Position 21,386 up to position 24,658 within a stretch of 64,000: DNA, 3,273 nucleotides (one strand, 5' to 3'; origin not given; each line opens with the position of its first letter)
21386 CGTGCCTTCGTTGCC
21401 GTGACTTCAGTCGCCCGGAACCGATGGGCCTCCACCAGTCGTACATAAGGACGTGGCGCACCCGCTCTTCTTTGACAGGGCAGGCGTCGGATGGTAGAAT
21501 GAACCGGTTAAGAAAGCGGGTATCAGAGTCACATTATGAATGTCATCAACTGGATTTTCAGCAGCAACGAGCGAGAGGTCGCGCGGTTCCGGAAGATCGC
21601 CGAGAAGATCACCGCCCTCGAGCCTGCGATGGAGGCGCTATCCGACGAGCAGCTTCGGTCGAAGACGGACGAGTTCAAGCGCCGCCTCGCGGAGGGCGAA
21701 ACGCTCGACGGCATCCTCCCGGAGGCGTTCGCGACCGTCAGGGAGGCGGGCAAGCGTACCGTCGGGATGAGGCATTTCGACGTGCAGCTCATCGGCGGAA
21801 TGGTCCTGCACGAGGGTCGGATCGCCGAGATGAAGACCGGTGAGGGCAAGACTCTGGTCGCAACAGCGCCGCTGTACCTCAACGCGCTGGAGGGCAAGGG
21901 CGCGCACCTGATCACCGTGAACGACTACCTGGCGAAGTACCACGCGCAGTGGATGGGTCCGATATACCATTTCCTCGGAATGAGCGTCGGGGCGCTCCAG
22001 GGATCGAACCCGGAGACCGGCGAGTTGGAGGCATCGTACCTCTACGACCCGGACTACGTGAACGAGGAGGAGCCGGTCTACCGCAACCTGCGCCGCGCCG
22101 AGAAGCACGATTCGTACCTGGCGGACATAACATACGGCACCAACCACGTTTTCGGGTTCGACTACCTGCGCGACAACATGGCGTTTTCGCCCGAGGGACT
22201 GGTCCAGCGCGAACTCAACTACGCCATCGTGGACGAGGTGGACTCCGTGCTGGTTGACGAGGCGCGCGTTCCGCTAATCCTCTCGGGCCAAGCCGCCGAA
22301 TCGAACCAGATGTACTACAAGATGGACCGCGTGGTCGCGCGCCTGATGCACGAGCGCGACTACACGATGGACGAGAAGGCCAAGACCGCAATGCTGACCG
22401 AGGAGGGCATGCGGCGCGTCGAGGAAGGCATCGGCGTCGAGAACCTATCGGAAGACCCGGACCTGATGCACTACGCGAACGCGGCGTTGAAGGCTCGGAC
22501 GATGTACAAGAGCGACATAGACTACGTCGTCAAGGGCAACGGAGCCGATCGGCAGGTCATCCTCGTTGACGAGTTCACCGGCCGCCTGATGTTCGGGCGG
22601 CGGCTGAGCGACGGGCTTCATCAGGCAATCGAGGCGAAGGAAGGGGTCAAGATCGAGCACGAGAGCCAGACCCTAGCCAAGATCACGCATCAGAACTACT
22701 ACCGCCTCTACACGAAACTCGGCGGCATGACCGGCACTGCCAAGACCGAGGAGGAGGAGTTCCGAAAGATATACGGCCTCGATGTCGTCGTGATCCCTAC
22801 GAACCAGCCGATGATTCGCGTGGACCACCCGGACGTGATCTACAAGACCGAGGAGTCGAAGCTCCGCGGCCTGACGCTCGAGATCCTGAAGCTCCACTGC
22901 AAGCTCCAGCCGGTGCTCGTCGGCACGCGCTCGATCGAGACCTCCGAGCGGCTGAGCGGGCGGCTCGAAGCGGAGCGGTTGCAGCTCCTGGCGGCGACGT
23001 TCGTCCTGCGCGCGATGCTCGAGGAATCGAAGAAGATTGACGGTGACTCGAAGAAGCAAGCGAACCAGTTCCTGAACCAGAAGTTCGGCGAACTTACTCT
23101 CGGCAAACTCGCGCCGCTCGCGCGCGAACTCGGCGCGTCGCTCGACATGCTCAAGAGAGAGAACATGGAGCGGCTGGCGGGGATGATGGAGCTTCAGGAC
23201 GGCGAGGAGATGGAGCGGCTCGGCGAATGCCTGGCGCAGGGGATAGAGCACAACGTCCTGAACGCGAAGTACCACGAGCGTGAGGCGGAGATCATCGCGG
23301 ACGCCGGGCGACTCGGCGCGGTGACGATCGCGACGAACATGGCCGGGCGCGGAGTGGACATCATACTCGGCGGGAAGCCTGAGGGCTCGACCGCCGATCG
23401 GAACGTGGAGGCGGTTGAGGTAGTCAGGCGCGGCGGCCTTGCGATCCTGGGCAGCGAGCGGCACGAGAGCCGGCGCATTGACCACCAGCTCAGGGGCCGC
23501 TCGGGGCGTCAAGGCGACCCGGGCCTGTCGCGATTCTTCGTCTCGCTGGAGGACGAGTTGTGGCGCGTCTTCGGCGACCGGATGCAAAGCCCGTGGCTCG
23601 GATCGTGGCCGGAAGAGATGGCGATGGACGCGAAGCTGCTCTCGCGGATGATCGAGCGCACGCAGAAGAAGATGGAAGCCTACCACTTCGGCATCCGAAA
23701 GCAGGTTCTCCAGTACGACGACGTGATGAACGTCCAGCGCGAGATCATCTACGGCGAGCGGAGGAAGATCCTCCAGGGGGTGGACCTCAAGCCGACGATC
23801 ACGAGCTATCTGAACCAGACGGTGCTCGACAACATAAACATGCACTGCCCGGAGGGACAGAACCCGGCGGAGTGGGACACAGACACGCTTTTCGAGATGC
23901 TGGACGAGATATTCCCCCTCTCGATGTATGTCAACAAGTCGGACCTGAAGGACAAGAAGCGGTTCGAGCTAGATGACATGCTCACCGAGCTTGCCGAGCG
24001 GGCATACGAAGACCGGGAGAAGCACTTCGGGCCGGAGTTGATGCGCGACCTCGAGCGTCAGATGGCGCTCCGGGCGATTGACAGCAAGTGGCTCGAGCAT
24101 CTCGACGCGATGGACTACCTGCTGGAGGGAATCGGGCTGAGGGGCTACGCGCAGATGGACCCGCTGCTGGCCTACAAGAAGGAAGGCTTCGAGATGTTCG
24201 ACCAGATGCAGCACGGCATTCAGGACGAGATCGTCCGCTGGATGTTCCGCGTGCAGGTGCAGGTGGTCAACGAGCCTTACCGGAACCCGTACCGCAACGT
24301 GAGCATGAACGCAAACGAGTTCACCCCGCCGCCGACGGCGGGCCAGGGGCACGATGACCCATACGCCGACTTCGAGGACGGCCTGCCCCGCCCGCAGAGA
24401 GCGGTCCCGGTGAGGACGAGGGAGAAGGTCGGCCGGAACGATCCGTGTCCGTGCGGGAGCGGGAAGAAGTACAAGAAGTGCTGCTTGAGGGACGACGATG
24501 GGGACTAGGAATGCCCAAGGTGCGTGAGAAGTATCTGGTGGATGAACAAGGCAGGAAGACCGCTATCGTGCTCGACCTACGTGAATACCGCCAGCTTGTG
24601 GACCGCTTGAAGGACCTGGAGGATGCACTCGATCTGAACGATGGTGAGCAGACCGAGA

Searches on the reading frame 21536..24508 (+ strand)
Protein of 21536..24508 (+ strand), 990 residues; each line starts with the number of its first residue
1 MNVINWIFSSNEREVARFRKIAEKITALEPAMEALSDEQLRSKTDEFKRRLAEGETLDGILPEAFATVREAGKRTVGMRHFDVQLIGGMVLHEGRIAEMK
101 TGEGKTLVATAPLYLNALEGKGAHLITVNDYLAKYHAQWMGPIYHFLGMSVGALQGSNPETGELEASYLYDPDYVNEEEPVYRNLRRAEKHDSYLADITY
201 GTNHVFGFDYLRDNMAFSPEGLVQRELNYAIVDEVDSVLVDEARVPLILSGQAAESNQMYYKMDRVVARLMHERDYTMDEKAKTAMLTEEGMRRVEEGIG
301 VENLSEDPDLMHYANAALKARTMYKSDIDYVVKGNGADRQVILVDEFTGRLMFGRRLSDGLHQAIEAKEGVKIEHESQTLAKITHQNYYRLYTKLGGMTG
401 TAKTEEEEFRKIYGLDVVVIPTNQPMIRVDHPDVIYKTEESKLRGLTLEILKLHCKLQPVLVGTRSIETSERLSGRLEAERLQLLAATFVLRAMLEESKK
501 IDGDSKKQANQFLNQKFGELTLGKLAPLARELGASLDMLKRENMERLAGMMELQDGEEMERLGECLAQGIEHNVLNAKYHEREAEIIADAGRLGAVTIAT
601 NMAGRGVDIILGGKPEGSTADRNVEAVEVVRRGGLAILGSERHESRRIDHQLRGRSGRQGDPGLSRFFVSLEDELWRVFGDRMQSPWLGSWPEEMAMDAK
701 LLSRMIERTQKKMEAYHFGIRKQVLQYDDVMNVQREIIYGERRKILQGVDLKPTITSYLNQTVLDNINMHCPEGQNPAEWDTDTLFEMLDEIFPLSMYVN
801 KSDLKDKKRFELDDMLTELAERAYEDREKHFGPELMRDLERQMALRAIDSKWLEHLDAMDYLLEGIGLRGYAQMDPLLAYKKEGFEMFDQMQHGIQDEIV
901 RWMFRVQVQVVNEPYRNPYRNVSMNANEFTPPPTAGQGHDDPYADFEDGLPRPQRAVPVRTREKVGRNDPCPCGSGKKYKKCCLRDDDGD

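Call 63: search_protein_families(library=pfam, proteins=[window:21536-24508:+], max_evalue=0.00001)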
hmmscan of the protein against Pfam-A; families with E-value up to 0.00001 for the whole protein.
window:21536-24508:+ (990 aa): 5 families
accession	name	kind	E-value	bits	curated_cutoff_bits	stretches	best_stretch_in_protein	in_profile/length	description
PF07517.20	SecA_DEAD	-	2.9e-122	407.9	24.6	1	7-410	5-290/290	SecA DEAD-like domain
PF07516.18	SecA_SW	-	6.2e-65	219.4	26.7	1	697-907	2-200/200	SecA Wing and Scaffold domain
PF21090.3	P-loop_SecA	-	6.2e-65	219.1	27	2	558-682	45-191/205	SecA P-loop domain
PF01043.26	SecA_PP_bind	-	3.7e-34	118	23.5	1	256-366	2-110/110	SecA preprotein cross-linking domain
PF02810.21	SEC-C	-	6e-10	39.2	20.4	1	967-985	1-19/19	SEC-C motif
